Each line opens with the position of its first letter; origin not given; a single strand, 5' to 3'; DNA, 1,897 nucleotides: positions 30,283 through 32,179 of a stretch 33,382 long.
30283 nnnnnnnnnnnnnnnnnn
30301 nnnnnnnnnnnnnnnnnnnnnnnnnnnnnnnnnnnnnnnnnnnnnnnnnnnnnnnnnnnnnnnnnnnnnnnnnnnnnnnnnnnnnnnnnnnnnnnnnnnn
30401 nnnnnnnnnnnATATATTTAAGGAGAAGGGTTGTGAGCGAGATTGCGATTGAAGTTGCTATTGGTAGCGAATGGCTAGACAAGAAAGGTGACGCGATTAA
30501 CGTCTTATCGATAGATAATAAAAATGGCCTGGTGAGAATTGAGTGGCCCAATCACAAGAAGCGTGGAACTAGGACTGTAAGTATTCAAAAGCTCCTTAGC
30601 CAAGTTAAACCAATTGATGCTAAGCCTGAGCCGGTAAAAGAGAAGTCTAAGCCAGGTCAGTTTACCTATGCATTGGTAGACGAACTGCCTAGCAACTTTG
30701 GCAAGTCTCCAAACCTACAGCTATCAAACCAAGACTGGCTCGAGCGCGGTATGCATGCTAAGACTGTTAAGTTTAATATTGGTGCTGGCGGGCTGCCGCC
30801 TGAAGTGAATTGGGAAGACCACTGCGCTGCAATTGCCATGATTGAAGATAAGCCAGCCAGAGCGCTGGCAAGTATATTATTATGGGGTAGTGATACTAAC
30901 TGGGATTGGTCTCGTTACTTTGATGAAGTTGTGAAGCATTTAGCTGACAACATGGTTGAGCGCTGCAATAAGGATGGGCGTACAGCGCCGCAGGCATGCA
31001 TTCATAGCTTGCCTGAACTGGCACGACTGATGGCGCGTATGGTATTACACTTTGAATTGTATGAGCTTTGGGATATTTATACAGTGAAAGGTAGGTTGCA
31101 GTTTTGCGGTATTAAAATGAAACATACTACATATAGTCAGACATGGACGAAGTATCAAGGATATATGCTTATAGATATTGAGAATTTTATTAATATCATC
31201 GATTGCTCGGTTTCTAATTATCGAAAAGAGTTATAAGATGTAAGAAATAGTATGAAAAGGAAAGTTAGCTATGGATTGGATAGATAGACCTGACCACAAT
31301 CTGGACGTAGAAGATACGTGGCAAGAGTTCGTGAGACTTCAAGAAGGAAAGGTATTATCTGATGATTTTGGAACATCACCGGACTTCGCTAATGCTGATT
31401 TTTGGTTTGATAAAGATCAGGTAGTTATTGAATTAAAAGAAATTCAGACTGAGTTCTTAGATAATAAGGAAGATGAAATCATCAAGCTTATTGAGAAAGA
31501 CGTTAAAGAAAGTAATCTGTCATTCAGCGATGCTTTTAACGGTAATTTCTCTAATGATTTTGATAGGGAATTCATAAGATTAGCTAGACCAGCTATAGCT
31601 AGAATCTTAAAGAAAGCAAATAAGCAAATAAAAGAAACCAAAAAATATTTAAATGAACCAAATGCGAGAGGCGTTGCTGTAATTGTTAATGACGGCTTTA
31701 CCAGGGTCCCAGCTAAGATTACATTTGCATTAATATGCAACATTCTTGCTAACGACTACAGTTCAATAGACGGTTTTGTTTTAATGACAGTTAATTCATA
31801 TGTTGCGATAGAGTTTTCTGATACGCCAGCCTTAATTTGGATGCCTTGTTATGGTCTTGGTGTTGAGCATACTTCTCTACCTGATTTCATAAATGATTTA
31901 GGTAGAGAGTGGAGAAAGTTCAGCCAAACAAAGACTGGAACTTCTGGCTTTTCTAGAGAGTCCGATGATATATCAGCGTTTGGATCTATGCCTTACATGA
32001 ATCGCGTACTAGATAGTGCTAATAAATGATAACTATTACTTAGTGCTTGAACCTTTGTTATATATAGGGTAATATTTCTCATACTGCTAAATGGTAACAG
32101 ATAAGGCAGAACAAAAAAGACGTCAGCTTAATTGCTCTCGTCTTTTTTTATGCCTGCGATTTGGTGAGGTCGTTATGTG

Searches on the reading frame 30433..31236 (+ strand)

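Call 29: search_protein_families(library=pfam, proteins=[window:30433-31236:+], max_evalue=0.001)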
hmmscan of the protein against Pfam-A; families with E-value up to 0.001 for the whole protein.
window:30433-31236:+ (267 aa): 0 families

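Call 32: search_protein_families(library=phrogs, proteins=[window:30433-31236:+], max_evalue=0.001)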
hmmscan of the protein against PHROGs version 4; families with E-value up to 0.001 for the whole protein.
window:30433-31236:+ (267 aa): 1 family
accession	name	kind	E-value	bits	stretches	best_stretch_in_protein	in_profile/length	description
phrog_5656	-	unknown function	5e-57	193.7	1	92-267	4-182/188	-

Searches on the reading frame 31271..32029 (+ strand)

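Call 29: search_protein_families(library=pfam, proteins=[window:31271-32029:+], max_evalue=0.001)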
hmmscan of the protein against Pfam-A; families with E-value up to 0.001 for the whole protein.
window:31271-32029:+ (252 aa): 0 families

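Call 32: search_protein_families(library=phrogs, proteins=[window:31271-32029:+], max_evalue=0.001)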
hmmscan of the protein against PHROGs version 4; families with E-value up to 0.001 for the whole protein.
window:31271-32029:+ (252 aa): 1 family
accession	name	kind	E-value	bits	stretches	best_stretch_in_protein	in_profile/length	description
phrog_20483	-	unknown function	0.00025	21.7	0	41-167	41-175/226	-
